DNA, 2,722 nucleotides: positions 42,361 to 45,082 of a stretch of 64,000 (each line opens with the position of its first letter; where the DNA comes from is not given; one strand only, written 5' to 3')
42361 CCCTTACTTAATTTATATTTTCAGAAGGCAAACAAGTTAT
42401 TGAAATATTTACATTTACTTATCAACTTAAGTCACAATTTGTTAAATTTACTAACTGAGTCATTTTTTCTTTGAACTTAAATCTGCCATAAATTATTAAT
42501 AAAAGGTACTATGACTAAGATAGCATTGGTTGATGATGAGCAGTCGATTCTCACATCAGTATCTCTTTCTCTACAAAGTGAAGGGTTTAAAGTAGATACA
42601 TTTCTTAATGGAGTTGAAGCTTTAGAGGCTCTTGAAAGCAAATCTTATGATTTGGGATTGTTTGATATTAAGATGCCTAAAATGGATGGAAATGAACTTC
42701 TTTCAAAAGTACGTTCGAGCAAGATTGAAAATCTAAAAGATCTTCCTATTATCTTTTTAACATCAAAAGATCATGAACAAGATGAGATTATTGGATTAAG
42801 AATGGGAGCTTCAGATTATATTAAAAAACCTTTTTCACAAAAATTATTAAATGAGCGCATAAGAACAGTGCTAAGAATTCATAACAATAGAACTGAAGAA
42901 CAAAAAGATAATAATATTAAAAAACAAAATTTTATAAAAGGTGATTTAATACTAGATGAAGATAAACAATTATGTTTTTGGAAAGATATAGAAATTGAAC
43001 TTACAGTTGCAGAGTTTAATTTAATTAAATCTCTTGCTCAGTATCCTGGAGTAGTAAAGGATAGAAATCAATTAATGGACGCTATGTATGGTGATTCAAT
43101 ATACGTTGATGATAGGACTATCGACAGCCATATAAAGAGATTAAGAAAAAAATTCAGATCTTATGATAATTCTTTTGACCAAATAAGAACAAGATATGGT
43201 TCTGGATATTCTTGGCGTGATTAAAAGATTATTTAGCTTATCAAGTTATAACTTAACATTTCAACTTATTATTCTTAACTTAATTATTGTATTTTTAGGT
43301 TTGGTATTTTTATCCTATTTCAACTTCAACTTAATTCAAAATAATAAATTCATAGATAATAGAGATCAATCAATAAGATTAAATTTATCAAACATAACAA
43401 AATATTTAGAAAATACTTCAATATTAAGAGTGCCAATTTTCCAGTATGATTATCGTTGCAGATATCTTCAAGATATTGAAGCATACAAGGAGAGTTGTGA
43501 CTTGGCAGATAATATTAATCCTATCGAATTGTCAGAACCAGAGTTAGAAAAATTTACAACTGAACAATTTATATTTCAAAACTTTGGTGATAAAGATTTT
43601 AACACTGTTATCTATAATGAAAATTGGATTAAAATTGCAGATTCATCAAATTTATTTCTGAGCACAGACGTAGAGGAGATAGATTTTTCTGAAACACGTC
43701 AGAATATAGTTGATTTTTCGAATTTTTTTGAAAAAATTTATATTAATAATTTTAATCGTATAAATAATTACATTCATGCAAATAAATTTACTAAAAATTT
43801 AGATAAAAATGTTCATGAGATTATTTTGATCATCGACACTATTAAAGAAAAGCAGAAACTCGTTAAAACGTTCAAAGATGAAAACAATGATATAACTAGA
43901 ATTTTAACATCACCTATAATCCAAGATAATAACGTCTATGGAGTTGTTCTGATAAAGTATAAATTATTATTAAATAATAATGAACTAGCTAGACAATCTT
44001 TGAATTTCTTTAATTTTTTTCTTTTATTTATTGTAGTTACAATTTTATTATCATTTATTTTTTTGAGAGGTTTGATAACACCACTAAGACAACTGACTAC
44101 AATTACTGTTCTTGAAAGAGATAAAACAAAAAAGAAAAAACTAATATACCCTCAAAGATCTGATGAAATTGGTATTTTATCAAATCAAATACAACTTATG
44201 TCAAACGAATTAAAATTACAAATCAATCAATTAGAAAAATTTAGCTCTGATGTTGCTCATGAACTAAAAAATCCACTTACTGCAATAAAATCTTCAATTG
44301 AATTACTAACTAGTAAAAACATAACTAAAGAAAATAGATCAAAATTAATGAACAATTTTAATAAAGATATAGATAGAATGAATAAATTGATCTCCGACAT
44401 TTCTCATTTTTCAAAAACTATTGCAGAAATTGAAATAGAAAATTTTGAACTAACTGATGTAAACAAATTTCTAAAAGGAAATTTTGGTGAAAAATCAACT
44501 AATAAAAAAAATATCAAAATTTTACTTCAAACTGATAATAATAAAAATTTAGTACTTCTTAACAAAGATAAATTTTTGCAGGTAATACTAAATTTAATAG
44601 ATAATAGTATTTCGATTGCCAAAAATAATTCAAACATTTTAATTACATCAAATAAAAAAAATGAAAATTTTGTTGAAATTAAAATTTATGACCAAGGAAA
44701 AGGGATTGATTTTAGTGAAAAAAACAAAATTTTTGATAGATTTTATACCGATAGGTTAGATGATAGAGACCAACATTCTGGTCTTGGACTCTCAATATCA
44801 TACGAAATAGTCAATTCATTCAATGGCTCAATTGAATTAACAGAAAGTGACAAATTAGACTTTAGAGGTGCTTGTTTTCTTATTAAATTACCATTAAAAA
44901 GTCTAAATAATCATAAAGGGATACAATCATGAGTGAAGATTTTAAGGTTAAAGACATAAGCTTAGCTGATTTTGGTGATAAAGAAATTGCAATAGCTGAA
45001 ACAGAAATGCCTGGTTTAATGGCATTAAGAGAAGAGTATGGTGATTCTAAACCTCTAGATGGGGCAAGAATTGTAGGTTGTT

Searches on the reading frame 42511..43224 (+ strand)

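Call 62: search_protein_families(library=pfam, proteins=[window:42511-43224:+], max_evalue=0.001)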
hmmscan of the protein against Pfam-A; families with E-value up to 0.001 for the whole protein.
window:42511-43224:+ (237 aa): 2 families
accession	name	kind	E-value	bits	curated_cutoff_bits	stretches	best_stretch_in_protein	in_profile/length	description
PF00072.30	Response_reg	-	5.5e-27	94.6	30.2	1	4-118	1-111/111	Response regulator receiver domain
PF00486.34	Trans_reg_C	-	4.2e-19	68.8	26.2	1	161-234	3-76/77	Transcriptional regulatory protein, C terminal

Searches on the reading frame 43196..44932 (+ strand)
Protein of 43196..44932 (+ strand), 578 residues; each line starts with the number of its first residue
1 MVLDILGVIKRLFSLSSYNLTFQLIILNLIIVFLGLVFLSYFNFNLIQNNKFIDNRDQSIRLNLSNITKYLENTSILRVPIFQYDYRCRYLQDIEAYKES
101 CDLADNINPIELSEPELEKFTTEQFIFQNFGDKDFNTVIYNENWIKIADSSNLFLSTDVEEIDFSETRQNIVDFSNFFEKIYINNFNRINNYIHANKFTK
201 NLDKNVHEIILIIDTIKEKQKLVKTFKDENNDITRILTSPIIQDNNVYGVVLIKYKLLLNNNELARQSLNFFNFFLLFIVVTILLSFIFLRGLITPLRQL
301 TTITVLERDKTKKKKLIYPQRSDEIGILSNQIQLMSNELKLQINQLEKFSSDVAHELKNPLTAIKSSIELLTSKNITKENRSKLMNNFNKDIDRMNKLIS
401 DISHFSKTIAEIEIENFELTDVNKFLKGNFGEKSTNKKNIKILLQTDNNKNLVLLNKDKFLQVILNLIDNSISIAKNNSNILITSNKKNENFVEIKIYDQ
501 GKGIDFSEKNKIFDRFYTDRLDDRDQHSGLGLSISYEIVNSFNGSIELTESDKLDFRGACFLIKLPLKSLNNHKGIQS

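Call 62: search_protein_families(library=pfam, proteins=[window:43196-44932:+], max_evalue=0.001)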
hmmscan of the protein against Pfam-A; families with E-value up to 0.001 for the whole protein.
window:43196-44932:+ (578 aa): 3 families
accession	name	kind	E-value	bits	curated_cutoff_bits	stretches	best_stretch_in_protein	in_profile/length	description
PF02518.31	HATPase_c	-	1.1e-18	68.1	26.4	1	458-568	4-110/111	Histidine kinase-, DNA gyrase B-, and HSP90-like ATPase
PF00512.31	HisKA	-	1.7e-13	50.9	26.9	1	346-407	2-62/66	His Kinase A (phospho-acceptor) domain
PF13589.12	HATPase_c_3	-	0.00052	20.5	25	0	462-523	5-63/137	Histidine kinase-, DNA gyrase B-, and HSP90-like ATPase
